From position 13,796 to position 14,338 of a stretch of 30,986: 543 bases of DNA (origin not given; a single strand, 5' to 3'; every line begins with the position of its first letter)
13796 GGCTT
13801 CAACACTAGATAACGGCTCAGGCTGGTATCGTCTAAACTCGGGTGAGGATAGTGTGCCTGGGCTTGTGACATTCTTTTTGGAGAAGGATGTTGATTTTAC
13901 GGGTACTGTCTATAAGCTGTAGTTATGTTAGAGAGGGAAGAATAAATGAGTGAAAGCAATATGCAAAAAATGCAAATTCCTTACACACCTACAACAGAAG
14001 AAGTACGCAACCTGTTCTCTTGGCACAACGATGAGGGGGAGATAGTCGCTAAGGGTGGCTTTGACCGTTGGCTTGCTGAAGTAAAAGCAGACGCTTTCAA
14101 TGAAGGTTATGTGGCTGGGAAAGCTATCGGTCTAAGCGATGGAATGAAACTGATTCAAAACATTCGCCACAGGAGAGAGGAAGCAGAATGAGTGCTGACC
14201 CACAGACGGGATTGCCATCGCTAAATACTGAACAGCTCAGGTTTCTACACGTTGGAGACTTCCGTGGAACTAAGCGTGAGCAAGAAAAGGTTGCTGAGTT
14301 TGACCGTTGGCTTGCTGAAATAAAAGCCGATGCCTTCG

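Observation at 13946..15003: Array of four tandem FDRWLAE paralogs with nucleotide-identical cores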

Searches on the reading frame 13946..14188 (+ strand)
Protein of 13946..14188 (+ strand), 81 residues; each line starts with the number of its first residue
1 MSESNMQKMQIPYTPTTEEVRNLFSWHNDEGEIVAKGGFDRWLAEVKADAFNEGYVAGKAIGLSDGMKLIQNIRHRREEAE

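Call 7: search_protein_families(library=pfam, proteins=[window:13946-14188:+], max_evalue=0.1)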
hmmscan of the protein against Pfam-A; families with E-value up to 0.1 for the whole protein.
window:13946-14188:+ (81 aa): 1 family
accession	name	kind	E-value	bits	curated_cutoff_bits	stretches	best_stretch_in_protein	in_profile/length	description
PF10911.13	T7-like_Y65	-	0.076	13.2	25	1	44-79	42-77/77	Bacteriophage T7-like gene 6.5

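Call 8: search_protein_families(library=phrogs, proteins=[window:13946-14188:+], max_evalue=0.1)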
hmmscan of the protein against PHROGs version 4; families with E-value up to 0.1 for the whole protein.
window:13946-14188:+ (81 aa): 1 family
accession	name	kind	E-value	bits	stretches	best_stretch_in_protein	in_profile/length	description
phrog_33945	-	unknown function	0.037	15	1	12-49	6-40/160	-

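Call 10: find_homologous_proteins(query=A1, max_evalue=0.001)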
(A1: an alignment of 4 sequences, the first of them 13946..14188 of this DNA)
Query A1 (4 sequences) (81 aa, profile of the alignment): 945 proteins with E <= 0.001 among 1782 candidates; the best 120 are listed.
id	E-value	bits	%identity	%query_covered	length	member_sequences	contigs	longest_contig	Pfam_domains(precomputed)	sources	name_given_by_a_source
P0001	2.1e-27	113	52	47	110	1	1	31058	-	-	-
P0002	3.8e-27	112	100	100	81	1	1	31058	-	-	-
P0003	5.7e-27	111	43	57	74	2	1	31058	-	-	-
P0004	1.1e-24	104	60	64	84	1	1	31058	-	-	-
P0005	2.5e-21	93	55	44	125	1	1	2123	-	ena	-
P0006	5.5e-21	92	46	53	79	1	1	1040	-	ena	-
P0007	1.9e-20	91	44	53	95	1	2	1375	-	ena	-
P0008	4.5e-20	89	52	67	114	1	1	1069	-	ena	-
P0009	5.8e-20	89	68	70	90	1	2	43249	-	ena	-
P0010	5.1e-19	86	55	67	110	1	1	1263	-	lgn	-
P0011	5.4e-19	86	57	54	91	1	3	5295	-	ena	-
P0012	5.5e-19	86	40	59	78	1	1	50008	-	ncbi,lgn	-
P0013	1.1e-18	85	43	60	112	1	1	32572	-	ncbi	-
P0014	1.4e-18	84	48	58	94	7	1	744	-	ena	-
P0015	1.6e-18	84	39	69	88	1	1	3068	-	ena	-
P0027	4.3e-17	80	55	44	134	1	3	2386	-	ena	-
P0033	1.7e-16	78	48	44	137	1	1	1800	-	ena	-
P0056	3.2e-15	74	40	81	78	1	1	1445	-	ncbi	-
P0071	1.3e-14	72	47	59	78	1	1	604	-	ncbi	-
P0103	1.9e-13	68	47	44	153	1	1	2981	-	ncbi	-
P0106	2.3e-13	68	51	44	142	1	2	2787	-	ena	-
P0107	2.5e-13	68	42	53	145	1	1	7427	-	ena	-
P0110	2.6e-13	68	49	74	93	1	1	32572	-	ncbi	-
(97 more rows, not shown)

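Call 11: list_cluster_members(proteins=[P0012, P0013, P0110, P0056, P0071, P0103])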
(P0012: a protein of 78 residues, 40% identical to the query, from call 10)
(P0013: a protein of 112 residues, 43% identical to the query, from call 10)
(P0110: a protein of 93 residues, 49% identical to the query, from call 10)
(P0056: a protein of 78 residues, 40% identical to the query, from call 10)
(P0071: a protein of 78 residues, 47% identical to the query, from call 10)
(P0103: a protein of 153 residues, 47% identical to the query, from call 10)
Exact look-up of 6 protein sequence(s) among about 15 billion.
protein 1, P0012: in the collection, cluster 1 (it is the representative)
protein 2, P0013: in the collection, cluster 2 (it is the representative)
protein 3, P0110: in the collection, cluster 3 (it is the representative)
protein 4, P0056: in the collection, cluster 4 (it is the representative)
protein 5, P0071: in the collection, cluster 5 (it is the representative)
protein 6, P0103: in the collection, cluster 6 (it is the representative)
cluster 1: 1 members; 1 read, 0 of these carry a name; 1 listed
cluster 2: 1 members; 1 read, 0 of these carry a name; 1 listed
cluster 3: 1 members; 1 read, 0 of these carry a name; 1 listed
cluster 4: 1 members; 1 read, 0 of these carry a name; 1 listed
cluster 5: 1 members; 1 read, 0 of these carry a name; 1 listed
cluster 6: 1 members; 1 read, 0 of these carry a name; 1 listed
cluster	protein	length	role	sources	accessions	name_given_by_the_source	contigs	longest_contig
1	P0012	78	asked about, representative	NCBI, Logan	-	-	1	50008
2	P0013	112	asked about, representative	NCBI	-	-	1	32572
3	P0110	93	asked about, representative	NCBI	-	-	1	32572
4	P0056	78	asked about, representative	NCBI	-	-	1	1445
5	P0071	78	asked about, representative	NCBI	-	-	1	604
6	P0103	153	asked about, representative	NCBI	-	-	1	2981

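Call 12: find_encoding_contigs(protein=P0013, flank=10000, max_places=3)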
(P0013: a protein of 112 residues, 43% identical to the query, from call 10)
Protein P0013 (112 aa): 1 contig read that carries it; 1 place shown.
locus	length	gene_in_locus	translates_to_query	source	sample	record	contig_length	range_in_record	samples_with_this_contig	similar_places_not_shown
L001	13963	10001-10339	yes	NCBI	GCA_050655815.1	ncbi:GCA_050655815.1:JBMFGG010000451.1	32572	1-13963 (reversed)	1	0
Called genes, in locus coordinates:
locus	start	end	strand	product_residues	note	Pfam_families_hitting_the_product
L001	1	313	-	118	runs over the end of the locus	PF08797:HIRAN (weak)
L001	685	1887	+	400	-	PF14659:Phage_int_SAM_3, PF22022:Phage_int_M, PF00589:Phage_integrase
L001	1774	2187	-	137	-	PF06114:Peptidase_M78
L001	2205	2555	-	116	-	-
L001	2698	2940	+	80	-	-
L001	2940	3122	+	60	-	PF12728:HTH_17 (weak)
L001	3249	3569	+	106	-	-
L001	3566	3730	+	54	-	-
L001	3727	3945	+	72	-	-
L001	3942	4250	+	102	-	-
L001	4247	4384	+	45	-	-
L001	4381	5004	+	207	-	PF09588:YqaJ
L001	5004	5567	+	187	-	PF04404:ERF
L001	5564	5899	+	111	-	-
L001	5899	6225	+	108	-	-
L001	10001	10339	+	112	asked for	-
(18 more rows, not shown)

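Call 13: find_related_loci(query=A1, collection=genome_contigs, flank=6000)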
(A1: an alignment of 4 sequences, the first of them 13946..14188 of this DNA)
Query A1 (81 aa) in genome_contigs; peptide patterns used: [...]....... (x = any residue, [..] = any of these).
206 stretches matched a pattern; 1 encode a relative of the query (tblastn E <= 1e-3); 1 distinct loci.
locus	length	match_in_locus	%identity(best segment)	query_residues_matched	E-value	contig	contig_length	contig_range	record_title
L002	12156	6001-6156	40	11-70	2e-10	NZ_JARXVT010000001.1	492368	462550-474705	Aurantimicrobium minutum strain MWH-Bo1 Ga0505250_01, whole genome shotgun sequence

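Call 14: find_related_loci(query=A1, collection=viral_contigs, flank=6000)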
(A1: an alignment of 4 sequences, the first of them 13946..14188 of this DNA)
Query A1 (81 aa) in viral_contigs; peptide patterns used: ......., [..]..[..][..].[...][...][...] (x = any residue, [..] = any of these).
158 stretches matched a pattern; 15 encode a relative of the query (tblastn E <= 1e-3); 15 distinct loci.
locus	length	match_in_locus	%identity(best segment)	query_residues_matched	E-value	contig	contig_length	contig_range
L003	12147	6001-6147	55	13-58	4e-10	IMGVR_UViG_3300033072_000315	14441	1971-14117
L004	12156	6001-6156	40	11-70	2e-9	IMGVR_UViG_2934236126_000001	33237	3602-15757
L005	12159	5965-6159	41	13-81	3e-9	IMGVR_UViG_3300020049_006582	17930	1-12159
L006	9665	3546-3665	54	13-60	6e-9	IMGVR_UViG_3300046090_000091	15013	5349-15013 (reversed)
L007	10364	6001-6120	54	13-60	6e-9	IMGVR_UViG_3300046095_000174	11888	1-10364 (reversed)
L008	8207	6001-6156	52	13-65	1e-8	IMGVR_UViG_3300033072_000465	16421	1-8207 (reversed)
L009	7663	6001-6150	48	13-58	3e-8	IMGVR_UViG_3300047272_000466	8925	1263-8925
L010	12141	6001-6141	47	11-54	7e-8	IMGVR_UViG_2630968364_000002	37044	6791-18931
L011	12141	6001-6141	47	13-59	7e-8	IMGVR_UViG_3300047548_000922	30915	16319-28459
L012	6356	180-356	39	13-66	3e-6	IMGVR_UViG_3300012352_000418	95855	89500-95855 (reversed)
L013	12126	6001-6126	53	13-53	2e-6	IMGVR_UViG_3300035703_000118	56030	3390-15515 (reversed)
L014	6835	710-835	42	13-57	8e-6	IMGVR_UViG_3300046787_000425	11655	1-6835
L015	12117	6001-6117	46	13-44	1e-5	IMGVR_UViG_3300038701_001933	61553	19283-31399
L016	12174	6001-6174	36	13-54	6e-5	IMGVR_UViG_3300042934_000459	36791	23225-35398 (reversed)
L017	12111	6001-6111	51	13-50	7e-5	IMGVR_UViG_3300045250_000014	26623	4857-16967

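Call 39: search_solved_structures(query=A2, max_evalue=1, show_alignments=2)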
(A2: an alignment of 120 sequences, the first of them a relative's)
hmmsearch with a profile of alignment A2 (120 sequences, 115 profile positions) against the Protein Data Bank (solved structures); distinct sequences matched with E-value up to 1: 0.

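Call 42: predict_structure(alignment_id=A2)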
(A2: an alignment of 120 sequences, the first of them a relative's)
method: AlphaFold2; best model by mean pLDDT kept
length: 74 residues; sequences in the alignment: 120
mean_pLDDT: 79.4   pTM: 0.59
mean pLDDT of the five models: 79.4, 79.2, 79.1, 76.1, 76.0
residues with pLDDT >= 90: 4; 70-90: 57; 50-70: 11; < 50: 2
segments of 3 or more residues with pLDDT < 50: none
pLDDT, mean of each block of 10 residues (from residue 1): 83 82 83 86 89 75 68 57
secondary structure, 60 per line:
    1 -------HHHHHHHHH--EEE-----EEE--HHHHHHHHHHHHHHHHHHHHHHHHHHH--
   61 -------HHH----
elements in order: H8-16 E19-21 E27-29 H32-58

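Call 45: fold_search(model_id=the predicted structure, library=pdb)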
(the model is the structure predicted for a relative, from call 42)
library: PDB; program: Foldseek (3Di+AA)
matches with E <= 10: 39; with E <= 0.001: 0
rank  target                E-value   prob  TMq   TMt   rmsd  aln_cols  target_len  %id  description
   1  6p18_Q                2.7e+00  0.18  0.41  0.23   7.7        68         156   18  Q21 transcription antitermination complex: loading complex (released 2019-06-26)
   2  4nb5_D                2.9e+00  0.20  0.48  0.28   5.6        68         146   10  Crystal Structure of a transcriptional regulator (released 2014-04-23)
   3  9ew5_D                3.0e+00  0.06  0.26  0.10   9.6        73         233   16  Ternary structure of 14-3-3s, C-RAF phosphopeptide (pS259) 12mer and compound 23 (1083848) (released 2025-04-16)
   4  4uyl_A                4.0e+00  0.25  0.37  0.06   4.0        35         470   17  Crystal structure of sterol 14-alpha demethylase (CYP51B) from a pathogenic filamentous fungus Aspergillus fumigatus i (released 2015-08-19)
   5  8e83_B                4.2e+00  0.08  0.34  0.07   9.2        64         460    9  Structure of 2-hydroxyisoflavanone synthase from Medicago truncatula (released 2022-11-30)
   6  4nb5_A                4.5e+00  0.15  0.49  0.28   5.6        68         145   10  Crystal Structure of a transcriptional regulator (released 2014-04-23)
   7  4nb5_B                4.8e+00  0.14  0.48  0.27   5.6        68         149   10  Crystal Structure of a transcriptional regulator (released 2014-04-23)
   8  7q6d                  5.2e+00  0.12  0.40  0.09   6.5        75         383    9  E. coli FtsA 1-405 ATP 3 Ni (released 2022-09-21)
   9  5jbr_A                5.2e+00  0.11  0.37  0.20   6.6        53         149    9  Crystal structure of uncharacterized protein Bcav_2135 from Beutenbergia cavernae (released 2016-04-20)
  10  4nb5_C                5.5e+00  0.13  0.49  0.28   5.4        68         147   10  Crystal Structure of a transcriptional regulator (released 2014-04-23)
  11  7wdk_B                5.5e+00  0.07  0.32  0.08   9.1        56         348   16  The structure of PldA-PA3488 complex (released 2022-10-26)
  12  2x8y_A                5.9e+00  0.09  0.39  0.06   7.6        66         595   18  Crystal structure of AnCE (released 2010-06-02)
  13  8ajm_A                6.3e+00  0.07  0.23  0.03   5.0        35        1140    3  Structure of human DDB1-DCAF12 in complex with the C-terminus of CCT5 (released 2022-11-09)
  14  8zdz_A                6.3e+00  0.06  0.30  0.10   7.0        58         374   10  Drosophila mojavensis gustatory receptor 43a(Gr43a) in apo state (released 2024-10-30)
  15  8bzb_A                7.2e+00  0.05  0.32  0.13   8.2        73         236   14  co-soak stabilizers for ERa - 14-3-3 interaction (884_AZ275) (released 2023-08-02)
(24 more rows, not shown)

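Call 46: fold_search(model_id=the predicted structure, library=viral)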
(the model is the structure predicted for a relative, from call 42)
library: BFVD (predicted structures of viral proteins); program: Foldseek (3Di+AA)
matches with E <= 10: 107; with E <= 0.001: 0
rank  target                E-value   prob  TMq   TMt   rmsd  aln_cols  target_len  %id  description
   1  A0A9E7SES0            5.2e-03  1.00  0.56  0.48   7.5        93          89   32  (no name in the UniProt tables at hand)
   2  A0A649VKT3            1.6e-01  0.16  0.23  0.21  11.6        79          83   18  Uncharacterized protein [Microbacterium phage Megan]
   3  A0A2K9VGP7            3.4e-01  0.92  0.55  0.43   4.5        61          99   30  (no name in the UniProt tables at hand)
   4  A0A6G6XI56            5.8e-01  0.38  0.46  0.40   6.6        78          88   23  (no name in the UniProt tables at hand)
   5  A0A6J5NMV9            1.2e+00  0.13  0.26  0.27   8.0        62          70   11  Uncharacterized protein [uncultured Caudovirales phage]
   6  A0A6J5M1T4            1.3e+00  0.25  0.39  0.28   4.6        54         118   22  Uncharacterized protein [uncultured Caudovirales phage]
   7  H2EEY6                1.4e+00  0.25  0.32  0.29   7.0        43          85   19  Uncharacterized protein [Moumouvirus sp. 'Monve']
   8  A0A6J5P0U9            1.4e+00  0.23  0.37  0.36   6.9        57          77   14  Uncharacterized protein [uncultured Caudovirales phage]
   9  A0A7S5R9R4            2.0e+00  0.16  0.40  0.38   5.7        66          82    9  (no name in the UniProt tables at hand)
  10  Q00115                2.0e+00  0.10  0.27  0.10   8.0        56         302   18  Uncharacterized protein ORF3 [Ictalurid herpesvirus 1 (strain Auburn)]
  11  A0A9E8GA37            2.0e+00  0.08  0.30  0.17  11.8        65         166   14  (no name in the UniProt tables at hand)
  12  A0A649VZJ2            2.0e+00  0.07  0.22  0.22  14.1        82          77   12  Hemagglutinin (Fragment) [Influenza A virus]
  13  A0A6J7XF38            2.2e+00  0.16  0.27  0.13   6.3        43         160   12  COG3747 Phage terminase, small subunit [uncultured Caudovirales phage]
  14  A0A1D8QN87            2.2e+00  0.12  0.39  0.18  10.8        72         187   24  Late expression factor 11 [Lymantria dispar multicapsid nuclear polyhedrosis virus]
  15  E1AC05                2.3e+00  0.12  0.23  0.17   4.6        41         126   22  (no name in the UniProt tables at hand)
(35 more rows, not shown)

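Call 56: search_protein_families(library=ncbifam, proteins=[window:13946-14188:+], max_evalue=0.01)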
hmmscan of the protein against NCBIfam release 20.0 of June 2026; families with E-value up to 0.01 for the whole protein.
window:13946-14188:+ (81 aa): 0 families

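Call 57: search_protein_families(library=padloc, proteins=[window:13946-14188:+], max_evalue=0.01)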
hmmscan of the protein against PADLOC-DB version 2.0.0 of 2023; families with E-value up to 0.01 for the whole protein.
window:13946-14188:+ (81 aa): 0 families

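Call 64: search_protein_representatives(alignment_id=A2)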
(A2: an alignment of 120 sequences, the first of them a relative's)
Query: 120 sequences, 115 profile positions. Proteins with E-value up to 0.001 (for the whole library): 3974; up to 1e-10: 675; up to 1e-30: 0. The best 150 are listed.
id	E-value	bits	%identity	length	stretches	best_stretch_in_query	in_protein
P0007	3.2e-28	114.0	-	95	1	19-112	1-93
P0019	2.4e-26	107.9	-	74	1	19-93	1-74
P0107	1.4e-25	105.4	-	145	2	15-87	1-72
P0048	9.4e-25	102.8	-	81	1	19-93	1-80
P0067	1.6e-24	102.0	-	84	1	19-93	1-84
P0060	2.2e-24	101.6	-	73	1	19-93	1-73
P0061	4.8e-24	100.5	-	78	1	19-92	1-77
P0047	1.9e-23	98.6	-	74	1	19-92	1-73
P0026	2.3e-23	98.3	-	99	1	21-89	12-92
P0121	3.4e-23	97.8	-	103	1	19-112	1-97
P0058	4.2e-23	97.5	-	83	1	21-92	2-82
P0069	5.9e-23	97.0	-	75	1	19-92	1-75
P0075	5.9e-23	97.0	-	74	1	19-93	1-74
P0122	7.9e-23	96.6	-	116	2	45-109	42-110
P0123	1.5e-22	95.7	-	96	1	2-92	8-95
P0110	2.3e-22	95.1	-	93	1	21-93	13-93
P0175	2.5e-17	78.9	-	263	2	19-88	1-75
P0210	2.4e-16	75.7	-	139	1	19-94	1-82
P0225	7.4e-16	74.1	-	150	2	20-76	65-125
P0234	1.0e-15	73.6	-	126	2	19-95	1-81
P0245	1.6e-15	73.0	-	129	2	19-83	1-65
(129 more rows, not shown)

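Call 69: search_protein_families(library=pfam, proteins=[P0175, P0107, P0225, P0210, P0245, P0234, P0103, P0106, P0033, P0027], max_evalue=0.01)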
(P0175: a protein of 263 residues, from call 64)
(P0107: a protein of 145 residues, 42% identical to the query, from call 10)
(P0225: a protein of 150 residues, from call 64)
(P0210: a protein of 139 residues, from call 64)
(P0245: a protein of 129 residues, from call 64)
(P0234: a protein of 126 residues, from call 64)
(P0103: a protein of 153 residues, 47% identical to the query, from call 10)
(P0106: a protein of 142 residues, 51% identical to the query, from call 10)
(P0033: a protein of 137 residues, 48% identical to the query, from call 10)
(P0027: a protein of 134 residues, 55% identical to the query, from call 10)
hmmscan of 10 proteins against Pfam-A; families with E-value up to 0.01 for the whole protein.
P0175 (263 aa): 0 families

P0107 (145 aa): 0 families

P0225 (150 aa): 0 families

P0210 (139 aa): 0 families

P0245 (129 aa): 0 families

P0234 (126 aa): 0 families

P0103 (153 aa): 1 family
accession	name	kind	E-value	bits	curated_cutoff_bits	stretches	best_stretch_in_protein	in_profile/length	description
PF18689.6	PriX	-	0.0094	16.7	25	0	65-102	36-72/95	Primase X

P0106 (142 aa): 1 family
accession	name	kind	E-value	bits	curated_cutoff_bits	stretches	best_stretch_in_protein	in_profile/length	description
PF02998.19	Lentiviral_Tat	-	0.0065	16.9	27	0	86-127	36-74/86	Lentiviral Tat protein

P0033 (137 aa): 0 families

P0027 (134 aa): 0 families

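Call 72: find_encoding_contigs(protein=P0003, flank=3000, max_places=6)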
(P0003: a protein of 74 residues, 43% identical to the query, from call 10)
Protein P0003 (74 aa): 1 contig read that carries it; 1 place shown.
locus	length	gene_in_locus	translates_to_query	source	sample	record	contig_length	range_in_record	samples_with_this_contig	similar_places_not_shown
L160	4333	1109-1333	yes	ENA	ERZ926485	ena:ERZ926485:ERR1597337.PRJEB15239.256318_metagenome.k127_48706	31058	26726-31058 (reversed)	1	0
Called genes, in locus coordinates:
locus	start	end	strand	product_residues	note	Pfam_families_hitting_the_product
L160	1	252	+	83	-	?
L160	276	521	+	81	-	-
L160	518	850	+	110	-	-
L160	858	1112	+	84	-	-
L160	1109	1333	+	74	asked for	-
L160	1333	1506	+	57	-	PF09723:Zn_ribbon_8 (weak)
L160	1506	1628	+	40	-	-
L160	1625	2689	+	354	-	PF13439:Glyco_transf_4 (weak), PF13692:Glyco_trans_1_4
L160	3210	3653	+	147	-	-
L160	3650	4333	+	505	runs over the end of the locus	PF03354:TerL_ATPase, PF20441:TerL_nuclease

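Call 73: find_encoding_contigs(protein=P0009, flank=6000, max_places=4)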
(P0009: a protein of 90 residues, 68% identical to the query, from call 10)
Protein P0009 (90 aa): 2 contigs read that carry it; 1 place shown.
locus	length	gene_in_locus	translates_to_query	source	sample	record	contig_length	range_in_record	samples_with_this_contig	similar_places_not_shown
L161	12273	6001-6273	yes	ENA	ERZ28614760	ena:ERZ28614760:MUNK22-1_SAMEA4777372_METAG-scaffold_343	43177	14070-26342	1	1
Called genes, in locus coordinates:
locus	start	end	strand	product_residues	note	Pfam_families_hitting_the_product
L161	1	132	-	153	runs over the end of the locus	-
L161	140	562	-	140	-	-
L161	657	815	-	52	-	-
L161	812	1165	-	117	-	-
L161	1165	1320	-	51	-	-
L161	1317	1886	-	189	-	-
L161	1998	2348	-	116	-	-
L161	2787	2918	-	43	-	-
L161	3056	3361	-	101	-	PF12957:DUF3846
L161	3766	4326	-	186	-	-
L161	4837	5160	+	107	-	-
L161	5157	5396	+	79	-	-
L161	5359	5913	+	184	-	-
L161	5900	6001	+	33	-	-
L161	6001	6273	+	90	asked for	-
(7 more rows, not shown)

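Call 77: search_protein_families(library=pfam, proteins=[L006:3325-3537:+], max_evalue=0.05)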
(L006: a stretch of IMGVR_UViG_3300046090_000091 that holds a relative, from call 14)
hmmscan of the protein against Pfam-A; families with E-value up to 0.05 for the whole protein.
L006:3325-3537:+ (71 aa): 0 families

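Call 95: predict_structure(alignment_id=A3)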
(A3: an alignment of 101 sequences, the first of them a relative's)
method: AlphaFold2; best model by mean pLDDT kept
length: 81 residues; sequences in the alignment: 101
mean_pLDDT: 78.5   pTM: 0.57
mean pLDDT of the five models: 78.5, 77.3, 76.7, 74.6, 67.6
residues with pLDDT >= 90: 20; 70-90: 41; 50-70: 16; < 50: 4
segments of 3 or more residues with pLDDT < 50: none
pLDDT, mean of each block of 10 residues (from residue 1): 56 88 84 90 91 85 75 63 42
secondary structure, 60 per line:
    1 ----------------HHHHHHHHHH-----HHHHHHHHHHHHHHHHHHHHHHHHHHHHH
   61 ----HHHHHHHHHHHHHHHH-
elements in order: H17-26 H32-60 H65-80

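Call 97: fold_search(model_id=the predicted structure, library=pdb)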
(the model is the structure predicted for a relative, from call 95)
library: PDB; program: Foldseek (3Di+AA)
matches with E <= 10: 1; with E <= 0.001: 0
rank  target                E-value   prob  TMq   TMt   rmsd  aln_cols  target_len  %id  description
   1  8su9_D                7.9e+00  0.08  0.35  0.08  11.9        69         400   17  E. coli SIR2-HerA complex (hexamer HerA bound with dodecamer Sir2) (released 2024-03-27)
